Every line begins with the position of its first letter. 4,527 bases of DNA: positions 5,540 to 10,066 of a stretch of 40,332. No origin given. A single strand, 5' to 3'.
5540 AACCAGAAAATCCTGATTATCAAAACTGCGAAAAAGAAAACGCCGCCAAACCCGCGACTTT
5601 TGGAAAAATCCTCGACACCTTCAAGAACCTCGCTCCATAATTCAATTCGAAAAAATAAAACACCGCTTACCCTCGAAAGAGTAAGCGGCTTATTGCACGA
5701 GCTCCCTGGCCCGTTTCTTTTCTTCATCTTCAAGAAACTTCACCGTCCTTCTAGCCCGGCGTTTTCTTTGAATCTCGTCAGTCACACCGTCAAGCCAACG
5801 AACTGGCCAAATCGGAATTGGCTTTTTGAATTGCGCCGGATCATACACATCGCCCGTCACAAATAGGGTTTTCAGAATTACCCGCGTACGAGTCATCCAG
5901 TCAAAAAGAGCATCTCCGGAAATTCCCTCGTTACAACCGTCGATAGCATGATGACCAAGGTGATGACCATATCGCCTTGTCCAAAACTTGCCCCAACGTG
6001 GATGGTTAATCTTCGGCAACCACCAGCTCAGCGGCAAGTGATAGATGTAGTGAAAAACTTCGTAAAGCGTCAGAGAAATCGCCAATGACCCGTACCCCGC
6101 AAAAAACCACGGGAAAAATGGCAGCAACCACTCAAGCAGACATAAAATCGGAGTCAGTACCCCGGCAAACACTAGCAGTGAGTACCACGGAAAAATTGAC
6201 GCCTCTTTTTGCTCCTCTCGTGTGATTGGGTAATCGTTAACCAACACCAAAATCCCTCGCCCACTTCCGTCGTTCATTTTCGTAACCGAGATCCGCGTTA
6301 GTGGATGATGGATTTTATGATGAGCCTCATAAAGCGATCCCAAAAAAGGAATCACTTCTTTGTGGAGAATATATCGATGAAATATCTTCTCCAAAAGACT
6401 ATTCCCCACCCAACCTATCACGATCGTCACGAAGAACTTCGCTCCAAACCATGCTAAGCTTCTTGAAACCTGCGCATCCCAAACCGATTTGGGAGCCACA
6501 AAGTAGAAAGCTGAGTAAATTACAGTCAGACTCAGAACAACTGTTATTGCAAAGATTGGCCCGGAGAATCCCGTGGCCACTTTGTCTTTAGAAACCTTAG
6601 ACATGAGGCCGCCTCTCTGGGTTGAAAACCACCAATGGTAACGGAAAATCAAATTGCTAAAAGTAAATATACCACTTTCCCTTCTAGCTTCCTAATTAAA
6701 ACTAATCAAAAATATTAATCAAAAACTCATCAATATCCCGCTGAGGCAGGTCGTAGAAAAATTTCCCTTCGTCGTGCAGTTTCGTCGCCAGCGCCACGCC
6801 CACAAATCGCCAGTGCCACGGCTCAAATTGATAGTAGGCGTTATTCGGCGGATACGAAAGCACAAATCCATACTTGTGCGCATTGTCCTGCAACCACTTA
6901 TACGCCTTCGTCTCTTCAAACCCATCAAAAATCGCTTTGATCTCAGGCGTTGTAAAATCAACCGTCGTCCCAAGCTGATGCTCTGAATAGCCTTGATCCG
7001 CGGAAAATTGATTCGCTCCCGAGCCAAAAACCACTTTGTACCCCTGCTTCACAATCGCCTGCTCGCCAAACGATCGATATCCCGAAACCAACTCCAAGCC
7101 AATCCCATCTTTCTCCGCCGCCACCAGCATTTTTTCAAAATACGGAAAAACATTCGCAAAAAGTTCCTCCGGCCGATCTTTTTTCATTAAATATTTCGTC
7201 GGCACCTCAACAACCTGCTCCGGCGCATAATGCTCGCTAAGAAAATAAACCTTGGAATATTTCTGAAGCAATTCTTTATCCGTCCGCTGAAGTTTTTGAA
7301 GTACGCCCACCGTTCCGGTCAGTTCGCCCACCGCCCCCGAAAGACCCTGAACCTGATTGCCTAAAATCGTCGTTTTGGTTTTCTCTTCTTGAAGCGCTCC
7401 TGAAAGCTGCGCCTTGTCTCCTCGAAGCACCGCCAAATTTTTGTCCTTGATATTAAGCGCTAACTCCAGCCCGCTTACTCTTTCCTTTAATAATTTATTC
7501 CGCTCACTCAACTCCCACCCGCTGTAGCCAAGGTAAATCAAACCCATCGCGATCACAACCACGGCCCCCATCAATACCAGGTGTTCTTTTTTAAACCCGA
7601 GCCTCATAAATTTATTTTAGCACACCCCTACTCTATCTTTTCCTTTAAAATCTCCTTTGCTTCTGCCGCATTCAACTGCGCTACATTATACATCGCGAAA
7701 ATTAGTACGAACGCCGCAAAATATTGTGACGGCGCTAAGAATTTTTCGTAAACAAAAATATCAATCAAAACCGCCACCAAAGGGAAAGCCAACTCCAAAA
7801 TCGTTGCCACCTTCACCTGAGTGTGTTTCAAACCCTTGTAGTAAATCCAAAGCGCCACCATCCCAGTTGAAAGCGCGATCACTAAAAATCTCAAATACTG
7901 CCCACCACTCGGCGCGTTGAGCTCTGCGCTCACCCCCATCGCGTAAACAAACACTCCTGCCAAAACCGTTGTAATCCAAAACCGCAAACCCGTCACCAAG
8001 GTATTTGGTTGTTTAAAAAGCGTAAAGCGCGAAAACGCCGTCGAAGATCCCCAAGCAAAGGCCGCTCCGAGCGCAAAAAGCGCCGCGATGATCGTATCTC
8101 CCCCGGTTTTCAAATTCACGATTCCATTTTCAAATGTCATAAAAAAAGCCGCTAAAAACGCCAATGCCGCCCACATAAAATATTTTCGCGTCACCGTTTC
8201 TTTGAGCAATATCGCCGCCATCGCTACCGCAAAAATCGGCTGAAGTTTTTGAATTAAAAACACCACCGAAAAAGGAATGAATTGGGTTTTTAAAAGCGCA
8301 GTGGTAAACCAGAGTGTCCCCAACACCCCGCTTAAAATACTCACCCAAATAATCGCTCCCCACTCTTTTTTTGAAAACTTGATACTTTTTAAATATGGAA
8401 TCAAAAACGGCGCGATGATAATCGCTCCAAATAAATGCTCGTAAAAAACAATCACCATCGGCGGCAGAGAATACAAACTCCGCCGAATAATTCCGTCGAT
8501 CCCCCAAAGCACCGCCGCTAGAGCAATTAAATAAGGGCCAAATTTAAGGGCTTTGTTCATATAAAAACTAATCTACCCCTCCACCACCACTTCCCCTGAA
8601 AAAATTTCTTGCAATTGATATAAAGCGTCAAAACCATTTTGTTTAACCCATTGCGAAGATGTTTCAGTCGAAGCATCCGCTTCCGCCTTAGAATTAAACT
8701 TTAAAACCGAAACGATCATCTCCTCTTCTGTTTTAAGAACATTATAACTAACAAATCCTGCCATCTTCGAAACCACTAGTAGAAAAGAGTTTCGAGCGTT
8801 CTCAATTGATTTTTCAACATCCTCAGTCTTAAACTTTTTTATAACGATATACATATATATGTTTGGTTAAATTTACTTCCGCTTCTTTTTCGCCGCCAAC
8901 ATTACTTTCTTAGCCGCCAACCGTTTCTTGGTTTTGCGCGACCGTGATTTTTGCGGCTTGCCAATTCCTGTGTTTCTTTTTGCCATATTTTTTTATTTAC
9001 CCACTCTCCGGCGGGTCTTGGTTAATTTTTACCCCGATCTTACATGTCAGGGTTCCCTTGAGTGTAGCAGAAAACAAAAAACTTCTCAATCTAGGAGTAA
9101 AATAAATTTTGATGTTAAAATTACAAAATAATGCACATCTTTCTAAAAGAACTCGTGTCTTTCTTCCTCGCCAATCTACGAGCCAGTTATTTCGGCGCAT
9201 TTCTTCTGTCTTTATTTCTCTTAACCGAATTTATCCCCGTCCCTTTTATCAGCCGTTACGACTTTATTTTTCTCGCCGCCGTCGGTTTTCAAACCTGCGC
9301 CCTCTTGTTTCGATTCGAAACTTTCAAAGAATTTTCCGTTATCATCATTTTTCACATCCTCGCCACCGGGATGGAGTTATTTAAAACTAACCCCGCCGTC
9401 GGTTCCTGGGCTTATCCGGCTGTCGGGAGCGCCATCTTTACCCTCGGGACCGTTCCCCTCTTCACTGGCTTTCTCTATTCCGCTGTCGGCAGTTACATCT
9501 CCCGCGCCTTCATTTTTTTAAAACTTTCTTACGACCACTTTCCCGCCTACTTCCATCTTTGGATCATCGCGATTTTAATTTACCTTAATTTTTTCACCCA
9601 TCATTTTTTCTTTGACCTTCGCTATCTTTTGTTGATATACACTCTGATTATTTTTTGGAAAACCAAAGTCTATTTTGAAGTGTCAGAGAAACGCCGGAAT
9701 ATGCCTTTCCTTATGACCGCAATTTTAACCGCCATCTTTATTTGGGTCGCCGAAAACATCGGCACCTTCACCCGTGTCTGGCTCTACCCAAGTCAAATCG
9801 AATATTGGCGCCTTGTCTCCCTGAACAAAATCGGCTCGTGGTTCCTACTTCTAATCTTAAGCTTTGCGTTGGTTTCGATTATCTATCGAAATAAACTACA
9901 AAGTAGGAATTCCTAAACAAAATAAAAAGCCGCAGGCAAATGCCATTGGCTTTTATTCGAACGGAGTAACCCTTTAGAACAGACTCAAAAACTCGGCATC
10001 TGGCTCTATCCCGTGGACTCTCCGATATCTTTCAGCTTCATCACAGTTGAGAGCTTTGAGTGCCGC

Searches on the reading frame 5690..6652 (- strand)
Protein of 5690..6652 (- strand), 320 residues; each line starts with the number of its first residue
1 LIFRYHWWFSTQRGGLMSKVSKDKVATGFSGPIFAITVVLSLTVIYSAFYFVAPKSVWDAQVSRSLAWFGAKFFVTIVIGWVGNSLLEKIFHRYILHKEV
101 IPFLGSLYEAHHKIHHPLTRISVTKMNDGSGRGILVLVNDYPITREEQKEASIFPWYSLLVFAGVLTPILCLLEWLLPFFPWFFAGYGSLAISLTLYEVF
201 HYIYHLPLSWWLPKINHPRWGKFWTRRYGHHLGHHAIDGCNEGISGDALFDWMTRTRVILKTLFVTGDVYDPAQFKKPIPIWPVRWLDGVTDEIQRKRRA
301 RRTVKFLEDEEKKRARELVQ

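Call 62: search_protein_families(library=pfam, proteins=[window:5690-6652:-])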
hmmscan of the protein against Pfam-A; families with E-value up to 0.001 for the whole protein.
window:5690-6652:- (320 aa): 1 family
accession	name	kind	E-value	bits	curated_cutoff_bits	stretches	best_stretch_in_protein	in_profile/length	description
PF04116.19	FA_hydroxylase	-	4.2e-05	24.4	31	0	78-123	2-41/132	Fatty acid hydroxylase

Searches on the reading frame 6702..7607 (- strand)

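Call 62: search_protein_families(library=pfam, proteins=[window:6702-7607:-])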
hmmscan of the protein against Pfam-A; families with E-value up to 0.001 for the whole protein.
window:6702-7607:- (301 aa): 1 family
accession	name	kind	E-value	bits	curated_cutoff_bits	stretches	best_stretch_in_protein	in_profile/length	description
PF02557.22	VanY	-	3e-33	114.9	25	1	151-270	6-131/132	D-alanyl-D-alanine carboxypeptidase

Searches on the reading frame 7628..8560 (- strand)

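Call 62: search_protein_families(library=pfam, proteins=[window:7628-8560:-])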
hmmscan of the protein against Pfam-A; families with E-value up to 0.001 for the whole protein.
window:7628-8560:- (310 aa): 1 family
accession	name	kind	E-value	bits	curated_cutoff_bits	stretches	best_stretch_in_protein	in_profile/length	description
PF00892.27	EamA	-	2e-28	99.8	28.2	2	7-142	2-134/135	EamA-like transporter family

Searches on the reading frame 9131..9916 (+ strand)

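Call 10: search_protein_families(library=pfam, proteins=[window:9131-9916:+])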
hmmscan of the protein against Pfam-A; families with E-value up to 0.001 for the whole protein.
window:9131-9916:+ (261 aa): 1 family
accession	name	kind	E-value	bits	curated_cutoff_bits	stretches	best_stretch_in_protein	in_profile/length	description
PF05675.17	DUF817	-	5.3e-79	265.7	25.9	1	7-245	1-237/237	Protein of unknown function (DUF817)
